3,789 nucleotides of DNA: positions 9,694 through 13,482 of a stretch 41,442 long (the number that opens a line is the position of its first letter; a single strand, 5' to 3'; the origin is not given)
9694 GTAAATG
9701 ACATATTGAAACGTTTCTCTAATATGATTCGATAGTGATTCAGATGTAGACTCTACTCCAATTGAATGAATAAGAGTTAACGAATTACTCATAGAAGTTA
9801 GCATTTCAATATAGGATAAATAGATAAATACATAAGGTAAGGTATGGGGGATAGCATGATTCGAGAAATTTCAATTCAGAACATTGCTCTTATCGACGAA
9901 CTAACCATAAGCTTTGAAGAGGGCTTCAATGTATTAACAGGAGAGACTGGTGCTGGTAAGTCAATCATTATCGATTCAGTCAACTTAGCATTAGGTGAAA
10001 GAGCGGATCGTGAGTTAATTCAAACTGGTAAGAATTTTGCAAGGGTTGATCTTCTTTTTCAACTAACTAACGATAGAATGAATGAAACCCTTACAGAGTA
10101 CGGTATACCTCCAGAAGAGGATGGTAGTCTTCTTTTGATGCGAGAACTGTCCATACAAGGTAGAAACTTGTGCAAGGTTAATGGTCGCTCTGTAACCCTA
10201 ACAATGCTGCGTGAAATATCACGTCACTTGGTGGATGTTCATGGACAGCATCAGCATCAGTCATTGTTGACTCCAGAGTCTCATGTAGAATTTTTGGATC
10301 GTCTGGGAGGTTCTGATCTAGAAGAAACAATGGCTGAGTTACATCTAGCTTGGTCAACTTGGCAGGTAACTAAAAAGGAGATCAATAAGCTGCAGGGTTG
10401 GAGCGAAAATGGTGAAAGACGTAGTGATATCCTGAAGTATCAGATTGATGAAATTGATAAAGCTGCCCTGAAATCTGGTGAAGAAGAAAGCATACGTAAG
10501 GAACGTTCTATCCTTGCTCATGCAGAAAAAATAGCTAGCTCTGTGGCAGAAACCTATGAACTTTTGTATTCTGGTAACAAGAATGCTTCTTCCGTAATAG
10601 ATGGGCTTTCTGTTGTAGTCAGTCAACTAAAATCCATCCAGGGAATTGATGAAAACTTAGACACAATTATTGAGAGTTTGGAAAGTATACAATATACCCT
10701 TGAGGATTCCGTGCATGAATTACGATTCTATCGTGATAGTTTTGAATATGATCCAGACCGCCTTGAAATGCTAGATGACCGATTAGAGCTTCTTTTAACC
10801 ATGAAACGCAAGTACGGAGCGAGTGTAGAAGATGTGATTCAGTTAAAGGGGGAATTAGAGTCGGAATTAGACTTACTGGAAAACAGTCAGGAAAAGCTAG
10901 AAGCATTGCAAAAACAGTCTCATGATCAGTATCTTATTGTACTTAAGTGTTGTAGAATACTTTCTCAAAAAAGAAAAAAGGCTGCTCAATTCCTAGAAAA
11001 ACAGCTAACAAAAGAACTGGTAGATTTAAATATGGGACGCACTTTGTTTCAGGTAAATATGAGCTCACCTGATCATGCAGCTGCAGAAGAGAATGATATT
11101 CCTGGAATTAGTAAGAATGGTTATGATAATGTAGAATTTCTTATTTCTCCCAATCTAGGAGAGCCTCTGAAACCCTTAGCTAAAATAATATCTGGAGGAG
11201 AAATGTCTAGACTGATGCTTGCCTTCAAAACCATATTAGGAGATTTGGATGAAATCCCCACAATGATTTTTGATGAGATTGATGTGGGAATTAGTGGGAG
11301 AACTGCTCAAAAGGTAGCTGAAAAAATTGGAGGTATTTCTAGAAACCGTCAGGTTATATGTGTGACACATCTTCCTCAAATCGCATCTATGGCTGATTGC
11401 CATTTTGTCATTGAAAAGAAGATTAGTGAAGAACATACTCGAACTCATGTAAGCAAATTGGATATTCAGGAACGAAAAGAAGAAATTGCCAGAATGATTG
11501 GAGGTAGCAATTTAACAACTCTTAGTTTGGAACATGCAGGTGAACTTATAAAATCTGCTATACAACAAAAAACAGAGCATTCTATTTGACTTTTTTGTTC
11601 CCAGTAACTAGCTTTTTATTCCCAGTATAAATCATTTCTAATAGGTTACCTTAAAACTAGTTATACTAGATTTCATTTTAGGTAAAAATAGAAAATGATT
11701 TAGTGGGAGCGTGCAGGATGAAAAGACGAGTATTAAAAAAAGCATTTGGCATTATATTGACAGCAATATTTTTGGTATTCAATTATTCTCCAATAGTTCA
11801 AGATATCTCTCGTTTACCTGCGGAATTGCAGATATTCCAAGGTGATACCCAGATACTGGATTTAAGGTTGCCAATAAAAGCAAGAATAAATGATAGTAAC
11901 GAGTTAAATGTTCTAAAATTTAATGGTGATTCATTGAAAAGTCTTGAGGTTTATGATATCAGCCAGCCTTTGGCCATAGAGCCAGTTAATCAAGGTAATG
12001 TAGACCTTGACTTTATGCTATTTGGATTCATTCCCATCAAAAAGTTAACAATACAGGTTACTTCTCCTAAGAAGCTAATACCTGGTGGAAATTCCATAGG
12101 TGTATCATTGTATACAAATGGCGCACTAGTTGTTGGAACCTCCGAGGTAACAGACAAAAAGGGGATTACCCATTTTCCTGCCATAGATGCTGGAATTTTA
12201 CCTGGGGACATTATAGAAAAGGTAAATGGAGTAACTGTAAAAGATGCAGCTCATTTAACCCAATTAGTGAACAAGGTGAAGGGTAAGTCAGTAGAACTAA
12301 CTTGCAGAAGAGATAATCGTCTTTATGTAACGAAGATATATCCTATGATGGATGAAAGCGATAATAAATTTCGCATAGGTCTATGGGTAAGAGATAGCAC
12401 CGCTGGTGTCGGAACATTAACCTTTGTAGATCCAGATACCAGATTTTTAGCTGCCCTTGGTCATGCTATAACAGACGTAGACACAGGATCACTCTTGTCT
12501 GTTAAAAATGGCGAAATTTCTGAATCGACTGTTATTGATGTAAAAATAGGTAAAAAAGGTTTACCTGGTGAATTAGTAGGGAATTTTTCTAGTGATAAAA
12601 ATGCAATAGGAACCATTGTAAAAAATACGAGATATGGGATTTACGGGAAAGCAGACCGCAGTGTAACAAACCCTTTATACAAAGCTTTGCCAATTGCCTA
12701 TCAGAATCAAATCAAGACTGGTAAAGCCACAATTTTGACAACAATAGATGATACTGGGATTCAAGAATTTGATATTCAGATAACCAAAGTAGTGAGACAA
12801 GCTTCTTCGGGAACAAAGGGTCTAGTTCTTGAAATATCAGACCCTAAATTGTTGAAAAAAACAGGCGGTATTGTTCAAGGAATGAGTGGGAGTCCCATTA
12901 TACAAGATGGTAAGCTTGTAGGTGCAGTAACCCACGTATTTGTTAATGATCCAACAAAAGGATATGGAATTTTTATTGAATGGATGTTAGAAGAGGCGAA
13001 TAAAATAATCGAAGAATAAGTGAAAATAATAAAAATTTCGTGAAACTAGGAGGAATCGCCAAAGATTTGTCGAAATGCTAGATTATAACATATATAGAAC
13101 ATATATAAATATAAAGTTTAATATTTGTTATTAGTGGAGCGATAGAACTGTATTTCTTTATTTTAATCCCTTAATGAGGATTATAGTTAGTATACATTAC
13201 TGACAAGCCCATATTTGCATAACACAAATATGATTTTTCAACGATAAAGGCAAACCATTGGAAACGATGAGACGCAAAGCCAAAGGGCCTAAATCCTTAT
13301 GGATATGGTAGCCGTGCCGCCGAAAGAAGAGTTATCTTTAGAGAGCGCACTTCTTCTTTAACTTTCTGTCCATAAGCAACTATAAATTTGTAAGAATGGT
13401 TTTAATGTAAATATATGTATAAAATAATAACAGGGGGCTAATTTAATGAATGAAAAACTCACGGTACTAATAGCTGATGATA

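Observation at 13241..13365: c-di-GMP-I riboswitch aptamer immediately upstream of the sporulation master regulator spo0A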

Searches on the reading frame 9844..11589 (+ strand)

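Call 4: search_protein_families(library=ncbifam, proteins=[window:9844-11589:+])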
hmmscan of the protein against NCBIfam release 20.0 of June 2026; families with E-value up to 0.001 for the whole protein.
window:9844-11589:+ (581 aa): 17 families
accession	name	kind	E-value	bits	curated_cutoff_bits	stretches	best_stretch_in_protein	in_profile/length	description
TIGR00634.1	recN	equivalog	3.4e-162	541.3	407.85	1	5-570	1-562/563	DNA repair protein RecN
NF008121.0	PRK10869.1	equivalog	6.1e-121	404.6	418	1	5-570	1-552/553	DNA repair protein RecN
TIGR02169.1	SMC_prok_A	equivalog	2.2e-13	48.9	729.4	1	20-124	17-125/1165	chromosome segregation protein SMC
NF041034.1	Rad50_Sulf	equivalog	2.2e-09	35.8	1000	1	6-76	3-77/872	DNA double-strand break repair ATPase Rad50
NF045780.1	TrlF_fam_ATP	equivalog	1.4e-07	30.7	350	1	7-413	291-728/944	TrlF family AAA-like ATPase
NF002244.0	PRK01156.1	equivalog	7.8e-07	27.5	847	1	6-77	3-78/895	DNA double-strand break repair ATPase Rad50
NF045487.1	ASRP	equivalog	1.9e-06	26.8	300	1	13-289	1-264/593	archaea-specific SMC-related protein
TIGR02168.1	SMC_prok_B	equivalog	7.5e-06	24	567.35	0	165-409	701-943/1181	chromosome segregation protein SMC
TIGR00611.2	recf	equivalog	1.2e-05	24.7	172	1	6-79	1-79/339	DNA replication/repair protein RecF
NF041760.1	PtuA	equivalog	1.4e-05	24.2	500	1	5-49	51-95/524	retron Ec78 anti-phage system effector ATPase PtuA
NF008364.0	PRK11160.1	equivalog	3.4e-05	22.6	630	1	447-534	475-559/575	heme ABC transporter ATP-binding protein/permease CydC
TIGR02857.1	CydD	equivalog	8.1e-05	21.8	435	0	445-519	455-525/529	thiol reductant ABC exporter subunit CydD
TIGR04521.1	ECF_ATPase_2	equivalog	8.2e-05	21.8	330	0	449-526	145-221/279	energy-coupling factor transporter ATPase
TIGR03608.1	L_ocin_972_ABC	subfamily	0.0001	21.9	254.85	0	445-518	131-201/206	putative bacteriocin export ABC transporter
NF002572.0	PRK02224.1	equivalog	0.00025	19.4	1087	0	7-74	4-76/888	DNA double-strand break repair ATPase Rad50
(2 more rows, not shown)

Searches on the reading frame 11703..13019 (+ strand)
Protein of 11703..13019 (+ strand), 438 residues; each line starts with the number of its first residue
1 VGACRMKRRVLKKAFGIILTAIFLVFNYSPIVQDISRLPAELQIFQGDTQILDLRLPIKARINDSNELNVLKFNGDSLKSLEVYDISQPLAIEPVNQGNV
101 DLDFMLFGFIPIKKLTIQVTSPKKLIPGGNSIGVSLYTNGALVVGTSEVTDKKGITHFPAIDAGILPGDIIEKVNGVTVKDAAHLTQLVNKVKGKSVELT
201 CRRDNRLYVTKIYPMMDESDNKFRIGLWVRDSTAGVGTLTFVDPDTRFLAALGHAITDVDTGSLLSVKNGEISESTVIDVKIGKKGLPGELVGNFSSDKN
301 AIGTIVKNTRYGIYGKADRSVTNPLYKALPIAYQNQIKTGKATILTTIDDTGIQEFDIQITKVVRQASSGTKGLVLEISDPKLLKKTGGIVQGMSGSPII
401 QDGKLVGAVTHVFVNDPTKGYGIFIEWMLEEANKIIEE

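Call 4: search_protein_families(library=ncbifam, proteins=[window:11703-13019:+])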
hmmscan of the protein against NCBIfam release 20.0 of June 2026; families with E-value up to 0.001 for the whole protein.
window:11703-13019:+ (438 aa): 6 families
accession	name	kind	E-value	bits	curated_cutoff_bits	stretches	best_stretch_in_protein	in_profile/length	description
TIGR02860.1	spore_IV_B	equivalog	2.7e-141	471.2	305.25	1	11-433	4-400/402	SpoIVB peptidase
NF041521.1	HhoA_HhoB_HtrA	equivalog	1.9e-06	27.4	450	1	156-211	272-328/335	HhoA/HhoB/HtrA family serine endopeptidase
TIGR00054.1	TIGR00054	equivalog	3.1e-06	26.3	147.55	1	159-227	214-279/421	RIP metalloprotease RseP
NF040960.1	MamE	equivalog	6.7e-06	25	800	0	157-206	477-527/659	magnetosome formation protease MamE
TIGR02037.1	degP_htrA_DO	subfamily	8.2e-06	25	416.2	1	157-207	269-320/434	Do family serine endopeptidase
NF041199.1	trx7_PDZ_seleno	equivalog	0.00071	18.6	300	1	156-212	212-270/390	Trx7/PDZ domain-containing (seleno)protein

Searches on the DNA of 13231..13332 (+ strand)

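Call 46: build_rna_model(alignment_id=A2, structure=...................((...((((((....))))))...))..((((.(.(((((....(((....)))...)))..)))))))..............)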
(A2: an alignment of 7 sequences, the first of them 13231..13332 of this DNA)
Model R1 built from alignment A2 (7 sequences, 102 columns); structure: as given.
model positions 102; base pairs 21; branch points 1; effective number of sequences 0.94; information 0.59 bits per position. Calibrated on 0.2 Mb of random sequence (short: E-values are rough).
structure used (alignment columns):
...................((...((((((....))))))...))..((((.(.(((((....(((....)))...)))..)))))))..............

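Call 47: search_with_rna_model(model_id=R1, sources=[L001, L002, L003, L004, L005, L006, L007, L008, L009, L010, L011, L012, L013, L014, L015, L016, L017, L018, L019, L020, L021, L022, L023, L024, L025, L026, L027, L028, L029, L030, L031, L032, L033, L034, L035, L036, L037, L038, L039, L040, L041, L042, L043, L044, L045, L046, L047, L048, L049, L050, L051, L052, L053, L054, L055, L056, L057, L058, L059, L060, L061, L062, L063, L064, L065, L066, L067, L068, L069, L070, L071, L072, L073, L074, L075, L076, L077, L078, L079, L080, L083, L084, L085, L086, L087, L088, L089, L090, L091, L092, L093, L094, L095, L096, L097, L098, L099, L100], max_evalue=1)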
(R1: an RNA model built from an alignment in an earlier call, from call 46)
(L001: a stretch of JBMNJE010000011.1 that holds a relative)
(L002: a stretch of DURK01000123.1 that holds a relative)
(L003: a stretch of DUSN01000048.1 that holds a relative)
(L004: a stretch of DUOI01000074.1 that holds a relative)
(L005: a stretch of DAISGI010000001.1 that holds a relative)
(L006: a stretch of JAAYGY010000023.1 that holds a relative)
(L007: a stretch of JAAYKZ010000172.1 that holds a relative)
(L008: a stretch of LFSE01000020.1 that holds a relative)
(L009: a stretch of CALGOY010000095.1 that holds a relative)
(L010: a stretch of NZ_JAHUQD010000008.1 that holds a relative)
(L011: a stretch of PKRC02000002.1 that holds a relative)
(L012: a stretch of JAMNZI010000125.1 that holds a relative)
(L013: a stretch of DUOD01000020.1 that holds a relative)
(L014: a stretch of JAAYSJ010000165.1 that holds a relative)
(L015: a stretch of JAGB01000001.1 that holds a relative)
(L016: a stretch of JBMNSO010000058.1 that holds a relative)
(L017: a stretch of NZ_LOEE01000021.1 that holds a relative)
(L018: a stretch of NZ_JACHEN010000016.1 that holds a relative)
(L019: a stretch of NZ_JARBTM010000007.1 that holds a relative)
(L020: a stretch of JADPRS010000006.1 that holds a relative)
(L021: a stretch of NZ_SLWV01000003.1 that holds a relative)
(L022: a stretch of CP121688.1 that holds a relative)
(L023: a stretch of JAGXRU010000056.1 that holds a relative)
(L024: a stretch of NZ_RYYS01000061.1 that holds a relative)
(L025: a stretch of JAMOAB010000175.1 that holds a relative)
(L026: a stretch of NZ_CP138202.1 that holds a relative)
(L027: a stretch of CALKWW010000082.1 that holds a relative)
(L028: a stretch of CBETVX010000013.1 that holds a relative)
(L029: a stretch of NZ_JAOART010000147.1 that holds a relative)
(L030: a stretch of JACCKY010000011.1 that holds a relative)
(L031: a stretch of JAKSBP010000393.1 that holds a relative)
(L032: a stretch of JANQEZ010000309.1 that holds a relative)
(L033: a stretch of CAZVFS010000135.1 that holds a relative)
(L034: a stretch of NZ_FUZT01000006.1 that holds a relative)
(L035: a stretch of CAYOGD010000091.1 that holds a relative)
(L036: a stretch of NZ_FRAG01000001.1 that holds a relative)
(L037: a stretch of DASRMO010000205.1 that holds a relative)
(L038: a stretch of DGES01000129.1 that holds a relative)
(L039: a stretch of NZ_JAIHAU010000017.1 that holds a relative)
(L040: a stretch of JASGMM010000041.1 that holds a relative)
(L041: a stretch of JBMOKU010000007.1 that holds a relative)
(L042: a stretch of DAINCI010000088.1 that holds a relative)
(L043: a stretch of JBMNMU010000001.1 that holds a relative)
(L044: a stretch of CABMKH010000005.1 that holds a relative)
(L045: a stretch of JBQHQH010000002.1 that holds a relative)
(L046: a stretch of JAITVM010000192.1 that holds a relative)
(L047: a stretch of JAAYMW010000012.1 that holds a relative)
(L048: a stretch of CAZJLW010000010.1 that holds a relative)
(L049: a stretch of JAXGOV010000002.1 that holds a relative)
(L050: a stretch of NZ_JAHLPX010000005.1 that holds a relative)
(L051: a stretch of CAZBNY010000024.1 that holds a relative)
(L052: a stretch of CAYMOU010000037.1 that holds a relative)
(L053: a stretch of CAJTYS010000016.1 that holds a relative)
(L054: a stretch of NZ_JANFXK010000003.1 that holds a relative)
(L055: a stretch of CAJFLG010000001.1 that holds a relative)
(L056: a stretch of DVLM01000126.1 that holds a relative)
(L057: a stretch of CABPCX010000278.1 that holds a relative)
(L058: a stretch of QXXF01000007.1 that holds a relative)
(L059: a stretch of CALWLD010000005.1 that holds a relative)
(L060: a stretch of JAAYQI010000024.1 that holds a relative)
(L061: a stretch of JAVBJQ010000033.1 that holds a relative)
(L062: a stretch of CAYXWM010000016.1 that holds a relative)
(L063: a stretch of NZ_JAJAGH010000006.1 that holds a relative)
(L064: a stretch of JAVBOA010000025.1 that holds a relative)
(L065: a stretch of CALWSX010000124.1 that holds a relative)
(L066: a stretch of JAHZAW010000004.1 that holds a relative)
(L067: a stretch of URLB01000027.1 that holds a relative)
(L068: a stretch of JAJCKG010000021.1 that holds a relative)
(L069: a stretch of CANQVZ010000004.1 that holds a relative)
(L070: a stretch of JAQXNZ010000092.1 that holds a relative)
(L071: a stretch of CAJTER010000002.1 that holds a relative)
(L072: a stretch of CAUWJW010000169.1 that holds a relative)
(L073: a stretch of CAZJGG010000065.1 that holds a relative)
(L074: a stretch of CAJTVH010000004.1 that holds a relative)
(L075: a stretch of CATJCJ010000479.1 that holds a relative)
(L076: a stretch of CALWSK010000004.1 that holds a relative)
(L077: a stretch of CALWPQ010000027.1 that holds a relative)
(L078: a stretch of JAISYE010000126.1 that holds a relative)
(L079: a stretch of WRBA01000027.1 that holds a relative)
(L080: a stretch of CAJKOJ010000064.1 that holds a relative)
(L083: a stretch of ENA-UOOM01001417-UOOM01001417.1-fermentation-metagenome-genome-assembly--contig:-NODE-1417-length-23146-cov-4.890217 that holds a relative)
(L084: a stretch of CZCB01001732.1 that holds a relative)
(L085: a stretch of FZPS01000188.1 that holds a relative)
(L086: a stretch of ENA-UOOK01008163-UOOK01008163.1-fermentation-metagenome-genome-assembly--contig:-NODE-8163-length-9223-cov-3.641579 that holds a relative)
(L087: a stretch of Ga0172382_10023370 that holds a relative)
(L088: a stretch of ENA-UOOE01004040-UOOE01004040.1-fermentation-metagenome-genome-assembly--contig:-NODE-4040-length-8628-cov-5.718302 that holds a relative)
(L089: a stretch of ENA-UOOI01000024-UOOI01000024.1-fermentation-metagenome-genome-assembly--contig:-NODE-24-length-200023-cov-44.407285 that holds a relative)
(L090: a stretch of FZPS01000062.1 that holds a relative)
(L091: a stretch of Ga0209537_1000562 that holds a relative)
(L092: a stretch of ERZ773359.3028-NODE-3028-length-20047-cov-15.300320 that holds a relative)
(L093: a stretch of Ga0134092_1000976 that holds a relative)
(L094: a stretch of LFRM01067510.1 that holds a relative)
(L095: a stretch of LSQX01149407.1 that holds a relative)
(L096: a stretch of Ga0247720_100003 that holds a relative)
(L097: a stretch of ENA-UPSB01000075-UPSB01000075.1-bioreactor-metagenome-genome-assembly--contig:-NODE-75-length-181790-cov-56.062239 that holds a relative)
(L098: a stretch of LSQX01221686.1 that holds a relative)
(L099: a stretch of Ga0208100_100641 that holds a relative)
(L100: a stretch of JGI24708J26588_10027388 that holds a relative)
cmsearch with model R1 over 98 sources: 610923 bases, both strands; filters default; matches with E-value up to 1: 2.
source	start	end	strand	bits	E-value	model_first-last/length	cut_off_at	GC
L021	5835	5920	+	16.9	0.29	1-102/102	no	0.24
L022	2352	2444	+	15.9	0.6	1-102/102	no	0.28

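Call 48: search_with_rna_model(model_id=R1, sources=[window, L101, L102, L103, L104, L105, L106, L107, L108, L109, L110, L111, L112, L113, L114, L115, L116, L117, L118, L119, L120, L121, L122, L123, L124, L125, L126, L127, L128, L129, L130, L131, L132, L133, L134, L135, L136, L137, L138, L139, L140, L141, L142, L143, L144, L145, L146, L147, L148, L149, L150, L151, L152, L153, L154, L155, L156, L157, L158, L159, L160], max_evalue=1)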
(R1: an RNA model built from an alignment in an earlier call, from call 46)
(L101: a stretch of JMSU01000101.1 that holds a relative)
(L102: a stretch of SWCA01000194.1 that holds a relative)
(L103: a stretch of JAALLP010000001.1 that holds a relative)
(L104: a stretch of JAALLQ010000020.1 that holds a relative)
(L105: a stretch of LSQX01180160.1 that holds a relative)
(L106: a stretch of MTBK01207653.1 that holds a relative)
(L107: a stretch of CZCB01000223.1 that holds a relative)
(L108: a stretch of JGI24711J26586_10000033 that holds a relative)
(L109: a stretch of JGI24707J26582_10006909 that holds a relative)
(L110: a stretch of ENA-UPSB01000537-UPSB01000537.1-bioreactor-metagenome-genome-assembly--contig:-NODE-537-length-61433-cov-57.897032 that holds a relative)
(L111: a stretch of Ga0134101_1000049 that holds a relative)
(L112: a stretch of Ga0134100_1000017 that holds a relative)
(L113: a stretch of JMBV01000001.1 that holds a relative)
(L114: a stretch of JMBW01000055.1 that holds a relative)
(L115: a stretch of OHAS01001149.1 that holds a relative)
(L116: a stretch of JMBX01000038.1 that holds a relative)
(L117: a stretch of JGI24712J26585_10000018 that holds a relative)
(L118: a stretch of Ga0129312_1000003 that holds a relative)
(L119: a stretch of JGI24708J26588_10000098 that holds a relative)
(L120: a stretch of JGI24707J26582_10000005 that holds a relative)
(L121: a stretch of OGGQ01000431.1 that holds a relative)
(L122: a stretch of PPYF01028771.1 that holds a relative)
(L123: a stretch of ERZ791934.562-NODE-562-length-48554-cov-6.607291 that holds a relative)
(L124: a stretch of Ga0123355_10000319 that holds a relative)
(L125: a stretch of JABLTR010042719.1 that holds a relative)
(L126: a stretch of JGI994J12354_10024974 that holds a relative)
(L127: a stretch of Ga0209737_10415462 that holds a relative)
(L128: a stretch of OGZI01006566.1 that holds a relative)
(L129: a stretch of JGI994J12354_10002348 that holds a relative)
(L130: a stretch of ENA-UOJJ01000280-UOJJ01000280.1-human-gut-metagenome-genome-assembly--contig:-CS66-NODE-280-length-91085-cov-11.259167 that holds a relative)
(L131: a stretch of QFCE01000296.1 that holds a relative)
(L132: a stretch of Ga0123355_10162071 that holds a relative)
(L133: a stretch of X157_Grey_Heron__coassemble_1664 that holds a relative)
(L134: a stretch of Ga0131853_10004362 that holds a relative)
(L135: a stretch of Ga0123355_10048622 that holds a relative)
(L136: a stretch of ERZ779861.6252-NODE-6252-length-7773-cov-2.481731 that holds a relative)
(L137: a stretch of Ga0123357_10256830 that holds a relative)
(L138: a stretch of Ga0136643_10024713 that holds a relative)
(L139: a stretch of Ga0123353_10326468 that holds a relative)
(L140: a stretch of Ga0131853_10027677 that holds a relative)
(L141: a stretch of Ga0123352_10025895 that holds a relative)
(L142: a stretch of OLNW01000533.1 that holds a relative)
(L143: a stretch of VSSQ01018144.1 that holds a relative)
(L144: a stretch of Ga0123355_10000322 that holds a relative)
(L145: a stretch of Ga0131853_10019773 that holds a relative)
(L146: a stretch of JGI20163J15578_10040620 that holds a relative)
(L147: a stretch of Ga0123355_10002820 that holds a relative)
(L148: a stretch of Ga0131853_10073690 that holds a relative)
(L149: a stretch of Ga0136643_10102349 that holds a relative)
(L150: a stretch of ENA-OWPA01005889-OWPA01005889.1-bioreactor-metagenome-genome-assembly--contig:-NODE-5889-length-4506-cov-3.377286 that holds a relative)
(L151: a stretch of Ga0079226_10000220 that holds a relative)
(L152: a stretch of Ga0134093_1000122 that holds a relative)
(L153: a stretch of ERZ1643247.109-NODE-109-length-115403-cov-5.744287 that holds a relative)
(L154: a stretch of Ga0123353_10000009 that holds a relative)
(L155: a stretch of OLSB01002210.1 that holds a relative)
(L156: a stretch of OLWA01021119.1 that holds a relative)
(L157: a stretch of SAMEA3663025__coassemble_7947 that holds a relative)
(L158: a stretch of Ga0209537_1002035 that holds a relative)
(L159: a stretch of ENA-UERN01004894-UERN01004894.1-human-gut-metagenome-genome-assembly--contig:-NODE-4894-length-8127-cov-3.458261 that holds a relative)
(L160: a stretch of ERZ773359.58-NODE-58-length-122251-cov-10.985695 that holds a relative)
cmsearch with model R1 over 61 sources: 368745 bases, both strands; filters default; matches with E-value up to 1: 1.
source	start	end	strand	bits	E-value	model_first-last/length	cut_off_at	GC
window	13231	13332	+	123.4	1.1e-32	1-102/102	no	0.45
